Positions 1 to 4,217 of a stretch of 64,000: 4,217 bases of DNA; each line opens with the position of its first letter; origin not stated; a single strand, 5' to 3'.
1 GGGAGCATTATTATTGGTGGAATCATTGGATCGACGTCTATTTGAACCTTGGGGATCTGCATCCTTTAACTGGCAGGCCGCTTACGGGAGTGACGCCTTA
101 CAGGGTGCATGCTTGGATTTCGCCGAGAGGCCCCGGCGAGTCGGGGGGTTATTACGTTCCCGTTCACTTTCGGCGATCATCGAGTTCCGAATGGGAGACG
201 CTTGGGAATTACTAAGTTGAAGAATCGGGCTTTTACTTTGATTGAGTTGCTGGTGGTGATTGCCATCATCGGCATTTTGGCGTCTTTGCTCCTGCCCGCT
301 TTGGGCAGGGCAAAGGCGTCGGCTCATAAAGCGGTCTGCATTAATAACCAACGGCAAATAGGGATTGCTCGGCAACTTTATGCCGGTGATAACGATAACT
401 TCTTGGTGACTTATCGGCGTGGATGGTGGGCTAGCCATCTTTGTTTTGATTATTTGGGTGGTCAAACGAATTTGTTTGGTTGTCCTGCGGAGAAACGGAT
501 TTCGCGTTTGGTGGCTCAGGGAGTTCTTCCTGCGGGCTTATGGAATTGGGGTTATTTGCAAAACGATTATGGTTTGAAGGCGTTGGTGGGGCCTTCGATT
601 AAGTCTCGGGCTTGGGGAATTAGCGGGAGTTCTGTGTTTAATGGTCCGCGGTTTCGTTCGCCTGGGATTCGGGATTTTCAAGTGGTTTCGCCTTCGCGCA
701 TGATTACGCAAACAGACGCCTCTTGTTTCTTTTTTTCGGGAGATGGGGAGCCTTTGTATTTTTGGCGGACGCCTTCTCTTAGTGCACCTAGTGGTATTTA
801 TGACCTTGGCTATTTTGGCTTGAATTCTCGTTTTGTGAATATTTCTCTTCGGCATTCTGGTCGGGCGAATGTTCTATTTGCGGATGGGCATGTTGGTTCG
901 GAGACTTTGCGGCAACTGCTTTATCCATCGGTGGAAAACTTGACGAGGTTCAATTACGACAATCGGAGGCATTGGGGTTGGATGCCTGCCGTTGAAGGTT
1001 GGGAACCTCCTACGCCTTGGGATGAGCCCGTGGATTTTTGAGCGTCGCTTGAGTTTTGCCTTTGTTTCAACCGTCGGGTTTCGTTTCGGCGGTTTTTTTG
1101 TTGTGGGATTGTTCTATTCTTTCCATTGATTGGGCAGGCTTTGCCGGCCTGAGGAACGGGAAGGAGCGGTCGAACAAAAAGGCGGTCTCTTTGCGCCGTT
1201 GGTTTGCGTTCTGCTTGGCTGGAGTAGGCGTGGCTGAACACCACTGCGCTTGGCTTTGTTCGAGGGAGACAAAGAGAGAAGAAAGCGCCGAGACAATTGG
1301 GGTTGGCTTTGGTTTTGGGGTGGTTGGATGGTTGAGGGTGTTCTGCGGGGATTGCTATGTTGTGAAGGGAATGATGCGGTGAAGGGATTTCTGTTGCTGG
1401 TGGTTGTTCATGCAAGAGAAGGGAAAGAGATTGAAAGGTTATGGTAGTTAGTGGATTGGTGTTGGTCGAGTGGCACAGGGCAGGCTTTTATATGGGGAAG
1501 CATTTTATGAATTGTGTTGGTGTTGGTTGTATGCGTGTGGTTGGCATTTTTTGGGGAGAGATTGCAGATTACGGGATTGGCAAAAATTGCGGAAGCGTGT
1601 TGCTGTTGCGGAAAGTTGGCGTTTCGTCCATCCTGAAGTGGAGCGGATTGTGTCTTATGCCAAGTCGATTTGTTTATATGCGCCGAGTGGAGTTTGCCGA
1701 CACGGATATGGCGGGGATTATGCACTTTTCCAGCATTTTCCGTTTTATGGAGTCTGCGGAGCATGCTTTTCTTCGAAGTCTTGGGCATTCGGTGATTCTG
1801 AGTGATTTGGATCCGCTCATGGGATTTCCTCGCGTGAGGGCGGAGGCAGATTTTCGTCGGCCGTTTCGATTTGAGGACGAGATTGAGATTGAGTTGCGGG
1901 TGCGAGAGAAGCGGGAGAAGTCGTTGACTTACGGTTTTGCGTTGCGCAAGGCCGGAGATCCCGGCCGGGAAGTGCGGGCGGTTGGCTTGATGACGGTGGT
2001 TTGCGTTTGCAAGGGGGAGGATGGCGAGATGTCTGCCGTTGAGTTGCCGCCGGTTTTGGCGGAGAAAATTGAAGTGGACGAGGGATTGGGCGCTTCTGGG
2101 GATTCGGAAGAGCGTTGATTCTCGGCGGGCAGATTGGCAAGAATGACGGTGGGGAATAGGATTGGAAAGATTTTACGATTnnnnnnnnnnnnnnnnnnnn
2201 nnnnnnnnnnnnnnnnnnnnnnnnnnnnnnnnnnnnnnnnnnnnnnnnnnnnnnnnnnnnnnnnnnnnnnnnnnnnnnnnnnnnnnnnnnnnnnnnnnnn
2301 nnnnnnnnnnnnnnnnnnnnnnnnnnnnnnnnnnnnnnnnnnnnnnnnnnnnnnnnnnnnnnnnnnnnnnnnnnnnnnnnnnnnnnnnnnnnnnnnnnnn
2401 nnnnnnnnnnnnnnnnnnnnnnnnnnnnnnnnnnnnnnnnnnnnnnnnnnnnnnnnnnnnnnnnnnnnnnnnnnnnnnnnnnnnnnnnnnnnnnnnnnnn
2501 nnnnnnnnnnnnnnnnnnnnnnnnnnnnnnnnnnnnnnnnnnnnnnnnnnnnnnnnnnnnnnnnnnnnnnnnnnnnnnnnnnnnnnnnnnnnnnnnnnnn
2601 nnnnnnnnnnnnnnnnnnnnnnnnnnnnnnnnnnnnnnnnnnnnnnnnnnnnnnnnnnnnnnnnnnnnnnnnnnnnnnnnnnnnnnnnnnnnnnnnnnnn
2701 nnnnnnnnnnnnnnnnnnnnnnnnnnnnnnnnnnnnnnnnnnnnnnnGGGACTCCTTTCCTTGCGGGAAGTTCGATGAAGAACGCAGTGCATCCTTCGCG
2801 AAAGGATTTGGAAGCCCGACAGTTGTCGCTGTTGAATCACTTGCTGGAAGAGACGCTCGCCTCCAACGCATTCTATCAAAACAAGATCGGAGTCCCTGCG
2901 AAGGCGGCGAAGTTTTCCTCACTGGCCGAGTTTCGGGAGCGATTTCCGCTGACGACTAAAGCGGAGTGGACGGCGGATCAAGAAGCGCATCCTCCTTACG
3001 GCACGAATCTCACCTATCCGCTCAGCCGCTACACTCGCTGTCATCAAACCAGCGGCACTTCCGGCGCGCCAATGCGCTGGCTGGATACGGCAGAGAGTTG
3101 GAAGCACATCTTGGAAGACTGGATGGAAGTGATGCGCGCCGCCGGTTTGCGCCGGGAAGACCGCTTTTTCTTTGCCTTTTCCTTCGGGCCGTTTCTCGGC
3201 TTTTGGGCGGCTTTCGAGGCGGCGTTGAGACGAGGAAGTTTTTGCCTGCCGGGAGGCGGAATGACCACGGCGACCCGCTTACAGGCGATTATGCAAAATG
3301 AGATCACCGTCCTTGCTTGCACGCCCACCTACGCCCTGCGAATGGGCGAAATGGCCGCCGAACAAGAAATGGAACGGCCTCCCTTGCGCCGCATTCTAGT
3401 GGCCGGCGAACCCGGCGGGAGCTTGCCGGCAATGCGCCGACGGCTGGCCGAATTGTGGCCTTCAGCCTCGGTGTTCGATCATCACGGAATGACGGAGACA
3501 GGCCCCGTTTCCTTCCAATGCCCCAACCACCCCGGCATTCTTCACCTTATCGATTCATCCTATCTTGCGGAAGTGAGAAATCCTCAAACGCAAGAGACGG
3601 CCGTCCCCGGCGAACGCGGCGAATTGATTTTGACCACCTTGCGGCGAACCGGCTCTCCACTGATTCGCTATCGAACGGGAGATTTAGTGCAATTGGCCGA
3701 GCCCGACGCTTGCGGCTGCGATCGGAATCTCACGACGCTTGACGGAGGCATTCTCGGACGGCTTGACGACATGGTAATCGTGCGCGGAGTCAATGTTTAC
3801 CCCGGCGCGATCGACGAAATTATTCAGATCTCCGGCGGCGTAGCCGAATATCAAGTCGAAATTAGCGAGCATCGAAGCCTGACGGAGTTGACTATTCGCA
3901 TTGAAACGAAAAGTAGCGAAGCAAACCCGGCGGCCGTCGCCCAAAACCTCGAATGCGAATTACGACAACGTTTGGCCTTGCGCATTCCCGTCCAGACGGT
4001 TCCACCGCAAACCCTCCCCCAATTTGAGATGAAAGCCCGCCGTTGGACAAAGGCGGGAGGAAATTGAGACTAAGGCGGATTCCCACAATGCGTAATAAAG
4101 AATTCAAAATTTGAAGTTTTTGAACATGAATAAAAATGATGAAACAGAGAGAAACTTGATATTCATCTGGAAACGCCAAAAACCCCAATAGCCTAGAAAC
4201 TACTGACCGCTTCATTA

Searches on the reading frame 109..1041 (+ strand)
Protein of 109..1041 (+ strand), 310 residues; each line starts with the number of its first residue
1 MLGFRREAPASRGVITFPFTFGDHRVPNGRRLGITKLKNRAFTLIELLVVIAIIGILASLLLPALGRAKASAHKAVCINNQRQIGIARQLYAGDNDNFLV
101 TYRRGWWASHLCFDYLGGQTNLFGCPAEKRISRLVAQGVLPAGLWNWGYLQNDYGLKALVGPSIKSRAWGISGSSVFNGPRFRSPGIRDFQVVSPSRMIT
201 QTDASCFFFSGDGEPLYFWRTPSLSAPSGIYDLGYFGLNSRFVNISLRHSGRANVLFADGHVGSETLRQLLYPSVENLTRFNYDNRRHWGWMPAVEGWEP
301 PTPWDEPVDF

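Call 41: search_protein_families(library=pfam, proteins=[window:109-1041:+], max_evalue=0.00001)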
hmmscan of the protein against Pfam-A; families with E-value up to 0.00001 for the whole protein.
window:109-1041:+ (310 aa): 1 family
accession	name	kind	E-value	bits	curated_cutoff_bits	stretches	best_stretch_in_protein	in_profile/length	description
PF07963.17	N_methyl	-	3.6e-08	33.1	21.2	1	38-61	3-26/27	Prokaryotic N-terminal methylation motif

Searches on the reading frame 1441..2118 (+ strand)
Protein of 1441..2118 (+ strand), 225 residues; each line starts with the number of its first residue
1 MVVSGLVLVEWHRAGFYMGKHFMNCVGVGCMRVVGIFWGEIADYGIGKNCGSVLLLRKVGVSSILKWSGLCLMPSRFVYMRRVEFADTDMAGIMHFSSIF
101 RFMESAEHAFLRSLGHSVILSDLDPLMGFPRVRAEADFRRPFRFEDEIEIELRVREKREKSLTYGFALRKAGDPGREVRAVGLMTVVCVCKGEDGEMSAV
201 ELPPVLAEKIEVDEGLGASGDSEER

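Call 41: search_protein_families(library=pfam, proteins=[window:1441-2118:+], max_evalue=0.00001)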
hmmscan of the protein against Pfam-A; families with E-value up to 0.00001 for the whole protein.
window:1441-2118:+ (225 aa): 2 families
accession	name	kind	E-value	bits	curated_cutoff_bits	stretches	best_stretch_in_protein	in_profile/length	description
PF13279.12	4HBT_2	-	9e-11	42.7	25.5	1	83-210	1-122/122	Thioesterase-like superfamily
PF03061.28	4HBT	-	1.2e-07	32.3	20.6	1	92-172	2-74/79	Thioesterase superfamily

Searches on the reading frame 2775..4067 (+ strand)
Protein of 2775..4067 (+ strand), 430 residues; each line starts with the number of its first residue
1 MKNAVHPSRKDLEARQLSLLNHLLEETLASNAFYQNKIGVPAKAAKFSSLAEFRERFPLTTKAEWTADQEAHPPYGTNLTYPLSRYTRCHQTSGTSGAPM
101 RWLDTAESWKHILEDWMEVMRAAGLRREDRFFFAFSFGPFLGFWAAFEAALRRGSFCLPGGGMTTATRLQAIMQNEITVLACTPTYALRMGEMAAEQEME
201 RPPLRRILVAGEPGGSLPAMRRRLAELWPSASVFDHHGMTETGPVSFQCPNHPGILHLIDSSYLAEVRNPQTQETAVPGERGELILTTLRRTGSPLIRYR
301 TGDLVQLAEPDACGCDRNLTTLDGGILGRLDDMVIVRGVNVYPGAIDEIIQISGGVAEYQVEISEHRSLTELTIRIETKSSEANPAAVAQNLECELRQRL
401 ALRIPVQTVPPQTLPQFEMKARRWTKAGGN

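Call 41: search_protein_families(library=pfam, proteins=[window:2775-4067:+], max_evalue=0.00001)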
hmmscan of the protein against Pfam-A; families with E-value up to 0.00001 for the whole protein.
window:2775-4067:+ (430 aa): 2 families
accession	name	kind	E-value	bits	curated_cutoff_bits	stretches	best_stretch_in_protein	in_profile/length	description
PF14535.12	AMP-binding_C_2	-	2.7e-14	53.7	25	1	338-423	1-91/96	AMP-binding enzyme C-terminal domain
PF00501.34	AMP-binding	-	5.2e-11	42.4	29.9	1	92-286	170-374/384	AMP-binding enzyme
